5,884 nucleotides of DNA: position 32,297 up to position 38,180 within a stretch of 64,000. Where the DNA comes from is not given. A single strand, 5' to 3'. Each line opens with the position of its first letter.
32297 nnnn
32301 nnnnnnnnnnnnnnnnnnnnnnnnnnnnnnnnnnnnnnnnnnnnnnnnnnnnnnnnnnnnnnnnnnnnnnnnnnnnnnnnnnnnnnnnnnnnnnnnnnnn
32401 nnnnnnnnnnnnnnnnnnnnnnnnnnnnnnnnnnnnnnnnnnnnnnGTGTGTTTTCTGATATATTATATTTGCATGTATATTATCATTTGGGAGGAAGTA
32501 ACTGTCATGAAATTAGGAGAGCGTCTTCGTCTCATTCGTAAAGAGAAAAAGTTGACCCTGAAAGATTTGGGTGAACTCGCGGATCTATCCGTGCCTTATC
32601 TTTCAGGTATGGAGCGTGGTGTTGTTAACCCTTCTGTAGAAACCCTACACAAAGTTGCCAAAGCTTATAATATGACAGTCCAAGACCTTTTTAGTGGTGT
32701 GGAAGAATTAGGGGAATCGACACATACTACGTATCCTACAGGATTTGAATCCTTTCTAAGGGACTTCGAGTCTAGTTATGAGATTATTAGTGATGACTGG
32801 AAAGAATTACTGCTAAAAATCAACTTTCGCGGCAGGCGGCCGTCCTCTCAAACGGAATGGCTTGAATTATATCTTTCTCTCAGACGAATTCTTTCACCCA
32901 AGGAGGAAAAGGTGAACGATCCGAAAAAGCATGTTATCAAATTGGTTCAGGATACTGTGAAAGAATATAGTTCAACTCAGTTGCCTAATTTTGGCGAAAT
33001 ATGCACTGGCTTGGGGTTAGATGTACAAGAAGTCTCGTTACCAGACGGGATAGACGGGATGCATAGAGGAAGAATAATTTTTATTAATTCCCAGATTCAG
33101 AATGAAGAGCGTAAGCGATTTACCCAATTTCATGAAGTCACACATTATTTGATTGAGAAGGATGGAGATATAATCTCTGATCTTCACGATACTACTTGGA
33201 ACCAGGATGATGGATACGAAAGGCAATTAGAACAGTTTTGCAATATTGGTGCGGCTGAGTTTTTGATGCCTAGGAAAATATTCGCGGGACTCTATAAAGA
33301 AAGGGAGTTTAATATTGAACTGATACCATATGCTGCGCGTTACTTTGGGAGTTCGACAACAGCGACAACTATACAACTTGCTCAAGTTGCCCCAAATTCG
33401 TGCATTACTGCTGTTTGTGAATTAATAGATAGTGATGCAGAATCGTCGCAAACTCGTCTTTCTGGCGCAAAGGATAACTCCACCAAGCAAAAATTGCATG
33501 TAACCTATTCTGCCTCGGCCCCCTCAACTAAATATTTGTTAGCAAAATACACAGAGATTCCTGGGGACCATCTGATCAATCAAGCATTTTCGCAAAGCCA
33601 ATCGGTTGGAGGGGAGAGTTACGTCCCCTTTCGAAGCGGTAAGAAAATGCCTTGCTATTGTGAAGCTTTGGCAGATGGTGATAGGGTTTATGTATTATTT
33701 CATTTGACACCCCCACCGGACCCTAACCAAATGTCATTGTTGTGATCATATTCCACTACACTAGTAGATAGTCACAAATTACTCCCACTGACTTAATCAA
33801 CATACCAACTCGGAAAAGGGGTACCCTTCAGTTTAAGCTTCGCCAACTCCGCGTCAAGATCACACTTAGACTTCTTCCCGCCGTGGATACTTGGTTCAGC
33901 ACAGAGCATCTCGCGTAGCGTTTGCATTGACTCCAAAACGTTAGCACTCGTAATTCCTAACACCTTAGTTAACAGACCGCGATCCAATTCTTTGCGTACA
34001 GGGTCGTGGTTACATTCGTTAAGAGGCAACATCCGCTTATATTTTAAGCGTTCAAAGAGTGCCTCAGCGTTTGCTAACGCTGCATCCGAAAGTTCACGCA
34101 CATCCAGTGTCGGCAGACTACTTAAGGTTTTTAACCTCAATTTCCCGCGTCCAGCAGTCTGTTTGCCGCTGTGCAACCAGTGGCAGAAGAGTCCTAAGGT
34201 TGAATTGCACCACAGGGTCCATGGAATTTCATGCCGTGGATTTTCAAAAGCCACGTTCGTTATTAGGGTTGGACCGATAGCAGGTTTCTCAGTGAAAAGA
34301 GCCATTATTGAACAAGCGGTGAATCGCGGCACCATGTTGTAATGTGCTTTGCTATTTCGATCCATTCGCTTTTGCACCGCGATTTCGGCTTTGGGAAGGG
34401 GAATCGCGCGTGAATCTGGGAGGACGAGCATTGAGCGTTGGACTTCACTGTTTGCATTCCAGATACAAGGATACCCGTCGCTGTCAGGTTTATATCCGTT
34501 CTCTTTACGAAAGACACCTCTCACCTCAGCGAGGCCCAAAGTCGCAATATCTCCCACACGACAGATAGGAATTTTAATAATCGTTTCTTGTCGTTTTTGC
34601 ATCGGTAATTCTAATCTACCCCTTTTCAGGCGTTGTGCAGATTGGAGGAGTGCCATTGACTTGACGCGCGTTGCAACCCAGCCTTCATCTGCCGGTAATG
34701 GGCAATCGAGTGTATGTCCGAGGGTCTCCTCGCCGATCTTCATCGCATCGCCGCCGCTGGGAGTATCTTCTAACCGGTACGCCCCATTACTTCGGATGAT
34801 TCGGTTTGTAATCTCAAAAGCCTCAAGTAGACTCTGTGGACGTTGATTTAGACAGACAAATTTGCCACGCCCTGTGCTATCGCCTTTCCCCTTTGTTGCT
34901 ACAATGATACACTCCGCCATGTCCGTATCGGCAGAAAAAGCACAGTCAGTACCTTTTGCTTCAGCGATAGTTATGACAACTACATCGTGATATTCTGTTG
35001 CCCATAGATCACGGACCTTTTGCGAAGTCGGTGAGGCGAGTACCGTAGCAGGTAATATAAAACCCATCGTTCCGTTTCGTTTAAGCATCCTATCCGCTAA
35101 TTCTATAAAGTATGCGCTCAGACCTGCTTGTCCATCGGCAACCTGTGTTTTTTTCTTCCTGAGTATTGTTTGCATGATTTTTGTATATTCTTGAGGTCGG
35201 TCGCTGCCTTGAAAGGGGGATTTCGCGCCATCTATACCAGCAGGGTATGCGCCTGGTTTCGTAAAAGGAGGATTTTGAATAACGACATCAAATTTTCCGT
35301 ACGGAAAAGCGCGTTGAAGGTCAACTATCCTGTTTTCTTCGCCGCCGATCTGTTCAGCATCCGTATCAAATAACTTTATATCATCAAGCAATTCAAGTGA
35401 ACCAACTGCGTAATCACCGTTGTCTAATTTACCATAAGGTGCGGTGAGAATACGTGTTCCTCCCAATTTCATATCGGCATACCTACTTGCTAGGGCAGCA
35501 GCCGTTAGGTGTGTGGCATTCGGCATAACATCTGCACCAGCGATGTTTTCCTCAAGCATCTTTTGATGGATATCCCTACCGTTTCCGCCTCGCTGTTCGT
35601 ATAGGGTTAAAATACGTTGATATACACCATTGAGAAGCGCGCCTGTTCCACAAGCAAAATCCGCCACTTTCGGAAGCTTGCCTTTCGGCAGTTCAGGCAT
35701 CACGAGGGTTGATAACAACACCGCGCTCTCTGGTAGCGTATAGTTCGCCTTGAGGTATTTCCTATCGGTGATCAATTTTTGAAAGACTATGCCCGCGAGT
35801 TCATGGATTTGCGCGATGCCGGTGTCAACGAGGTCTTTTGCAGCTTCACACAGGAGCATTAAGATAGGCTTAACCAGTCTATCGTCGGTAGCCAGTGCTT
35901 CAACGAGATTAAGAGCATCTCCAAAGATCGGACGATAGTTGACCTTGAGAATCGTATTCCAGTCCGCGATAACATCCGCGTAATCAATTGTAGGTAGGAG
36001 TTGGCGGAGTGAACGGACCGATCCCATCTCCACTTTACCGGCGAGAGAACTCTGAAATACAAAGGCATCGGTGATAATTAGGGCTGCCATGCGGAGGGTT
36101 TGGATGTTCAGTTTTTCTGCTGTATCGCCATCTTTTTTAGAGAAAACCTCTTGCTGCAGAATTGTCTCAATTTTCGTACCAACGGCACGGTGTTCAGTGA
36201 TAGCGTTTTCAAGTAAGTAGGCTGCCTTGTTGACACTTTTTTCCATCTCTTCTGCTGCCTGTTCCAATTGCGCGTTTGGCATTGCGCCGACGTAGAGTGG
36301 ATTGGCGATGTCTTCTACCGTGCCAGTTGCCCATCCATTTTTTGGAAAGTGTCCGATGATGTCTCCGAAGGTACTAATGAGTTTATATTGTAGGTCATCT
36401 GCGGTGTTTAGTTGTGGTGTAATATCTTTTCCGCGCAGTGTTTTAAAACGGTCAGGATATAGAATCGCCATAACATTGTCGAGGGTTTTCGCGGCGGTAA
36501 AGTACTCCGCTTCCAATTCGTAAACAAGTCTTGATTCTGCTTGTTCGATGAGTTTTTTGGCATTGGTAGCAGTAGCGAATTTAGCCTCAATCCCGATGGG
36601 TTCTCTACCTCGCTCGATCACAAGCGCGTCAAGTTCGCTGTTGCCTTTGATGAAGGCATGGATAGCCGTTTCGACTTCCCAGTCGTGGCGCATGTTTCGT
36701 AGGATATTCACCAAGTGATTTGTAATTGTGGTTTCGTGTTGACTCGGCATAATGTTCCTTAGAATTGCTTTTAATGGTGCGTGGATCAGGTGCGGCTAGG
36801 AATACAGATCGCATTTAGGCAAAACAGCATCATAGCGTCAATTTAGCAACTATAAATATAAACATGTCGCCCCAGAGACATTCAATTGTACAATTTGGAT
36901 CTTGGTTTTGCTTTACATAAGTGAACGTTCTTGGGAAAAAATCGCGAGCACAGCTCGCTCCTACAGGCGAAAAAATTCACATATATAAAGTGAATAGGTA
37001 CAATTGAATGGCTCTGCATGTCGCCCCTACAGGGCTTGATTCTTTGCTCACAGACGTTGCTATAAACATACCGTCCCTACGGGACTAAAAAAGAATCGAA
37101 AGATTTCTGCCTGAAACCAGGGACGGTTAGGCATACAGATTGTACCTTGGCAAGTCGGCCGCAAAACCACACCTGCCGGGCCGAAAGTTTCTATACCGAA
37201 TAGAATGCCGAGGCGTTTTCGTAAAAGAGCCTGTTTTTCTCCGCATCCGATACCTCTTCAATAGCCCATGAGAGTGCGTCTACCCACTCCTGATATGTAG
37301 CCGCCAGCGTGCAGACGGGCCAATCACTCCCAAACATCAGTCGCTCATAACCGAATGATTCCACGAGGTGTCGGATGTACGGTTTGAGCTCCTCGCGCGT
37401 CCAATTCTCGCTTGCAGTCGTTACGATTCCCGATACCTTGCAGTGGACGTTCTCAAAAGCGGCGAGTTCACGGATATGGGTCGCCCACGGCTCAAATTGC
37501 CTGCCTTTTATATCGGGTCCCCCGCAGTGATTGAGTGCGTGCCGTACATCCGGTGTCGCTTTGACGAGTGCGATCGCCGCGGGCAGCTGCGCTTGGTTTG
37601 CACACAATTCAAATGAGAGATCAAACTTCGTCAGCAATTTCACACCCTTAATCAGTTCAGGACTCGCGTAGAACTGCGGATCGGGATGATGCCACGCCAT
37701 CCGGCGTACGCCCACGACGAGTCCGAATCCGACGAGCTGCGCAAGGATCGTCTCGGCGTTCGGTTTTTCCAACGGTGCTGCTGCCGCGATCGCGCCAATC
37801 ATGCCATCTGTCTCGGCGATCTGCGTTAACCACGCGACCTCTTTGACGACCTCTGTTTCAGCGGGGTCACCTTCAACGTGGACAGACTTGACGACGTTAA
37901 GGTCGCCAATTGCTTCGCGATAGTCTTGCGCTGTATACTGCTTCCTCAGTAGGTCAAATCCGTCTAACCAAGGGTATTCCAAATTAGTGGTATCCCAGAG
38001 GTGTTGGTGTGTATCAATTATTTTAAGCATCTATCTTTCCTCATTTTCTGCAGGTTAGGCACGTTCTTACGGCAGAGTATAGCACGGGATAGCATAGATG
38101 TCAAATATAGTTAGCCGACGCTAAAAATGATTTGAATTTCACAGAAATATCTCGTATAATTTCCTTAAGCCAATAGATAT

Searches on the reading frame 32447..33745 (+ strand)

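Call 3: search_protein_families(library=pfam, proteins=[window:32447-33745:+], max_evalue=0.1)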
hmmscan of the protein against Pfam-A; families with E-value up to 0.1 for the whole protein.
window:32447-33745:+ (432 aa): 5 families
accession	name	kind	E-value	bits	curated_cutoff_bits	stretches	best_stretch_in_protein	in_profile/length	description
PF06114.19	Peptidase_M78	-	2.9e-15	56.6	22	1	188-307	3-118/123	IrrE N-terminal-like domain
PF01381.28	HTH_3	-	4.8e-13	49.4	23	1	27-81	1-55/55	Helix-turn-helix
PF13560.12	HTH_31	-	1.2e-09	38.7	27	1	23-78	2-58/64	Helix-turn-helix domain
PF13443.12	HTH_26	-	2.2e-07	31.4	22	1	26-83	1-59/63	Cro/C1-type HTH DNA-binding domain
PF12844.13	HTH_19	-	5.5e-07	29.8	30.2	1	24-87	1-64/64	Helix-turn-helix domain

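Call 4: search_protein_families(library=padloc, proteins=[window:32447-33745:+], max_evalue=0.1)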
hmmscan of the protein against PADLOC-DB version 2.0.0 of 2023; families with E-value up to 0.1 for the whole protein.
window:32447-33745:+ (432 aa): 21 families
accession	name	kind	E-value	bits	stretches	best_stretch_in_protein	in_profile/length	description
PDLC04141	capP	-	6.1e-25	86.1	1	163-323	5-162/242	capP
PDLC03947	RmrA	-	3.6e-14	50.4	2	23-96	12-84/383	-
PDLC02926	HTH_VI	-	5.5e-13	47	1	23-91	2-70/92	-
PDLC03949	RmrA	-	8.8e-11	39.3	2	25-82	5-62/363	-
PDLC03954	RmrA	-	3.8e-10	37.2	2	24-87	12-75/380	-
PDLC03946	RmrA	-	6.3e-10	36.3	2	25-80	5-60/357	-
PDLC03944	RmrA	-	1.6e-09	35.3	2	210-291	186-260/384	-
PDLC04142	capH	-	1.4e-08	33.8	1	21-122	5-91/103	capH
PDLC03951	RmrA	-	1.4e-08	32.1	2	24-85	10-71/400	-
PDLC03665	Control_protein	-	2.7e-07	28.7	1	22-85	8-74/77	control protein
PDLC03952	RmrA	-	4.6e-07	27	2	210-283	207-274/395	-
PDLC03943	RmrA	-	1.2e-06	25.9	1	24-82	4-61/370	-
PDLC03664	Control_protein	-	2.6e-06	25.8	1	20-82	11-73/74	control protein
PDLC03953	RmrA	-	6.7e-06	23.6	1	22-78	5-61/373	-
PDLC03948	RmrA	-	4.1e-05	20.6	1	210-280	194-257/397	-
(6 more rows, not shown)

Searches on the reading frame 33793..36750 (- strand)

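Call 48: search_protein_families(library=pfam, proteins=[window:33793-36750:-], max_evalue=0.001)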
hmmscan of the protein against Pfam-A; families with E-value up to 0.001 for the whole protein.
window:33793-36750:- (985 aa): 2 families
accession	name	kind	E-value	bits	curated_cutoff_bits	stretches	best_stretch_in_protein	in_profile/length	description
PF07669.17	Eco57I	-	1.6e-12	48.3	25.3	1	401-593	1-163/171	Eco57I restriction-modification methylase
PF05175.20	MTS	-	0.0001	22.4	23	0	474-499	86-111/170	Methyltransferase small domain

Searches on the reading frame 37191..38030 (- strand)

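Call 48: search_protein_families(library=pfam, proteins=[window:37191-38030:-], max_evalue=0.001)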
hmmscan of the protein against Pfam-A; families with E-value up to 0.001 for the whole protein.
window:37191-38030:- (279 aa): 1 family
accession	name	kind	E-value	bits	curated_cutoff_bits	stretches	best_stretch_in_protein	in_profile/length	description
PF04909.20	Amidohydro_2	-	4e-48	165.1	26.4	1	5-277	1-287/289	Amidohydrolase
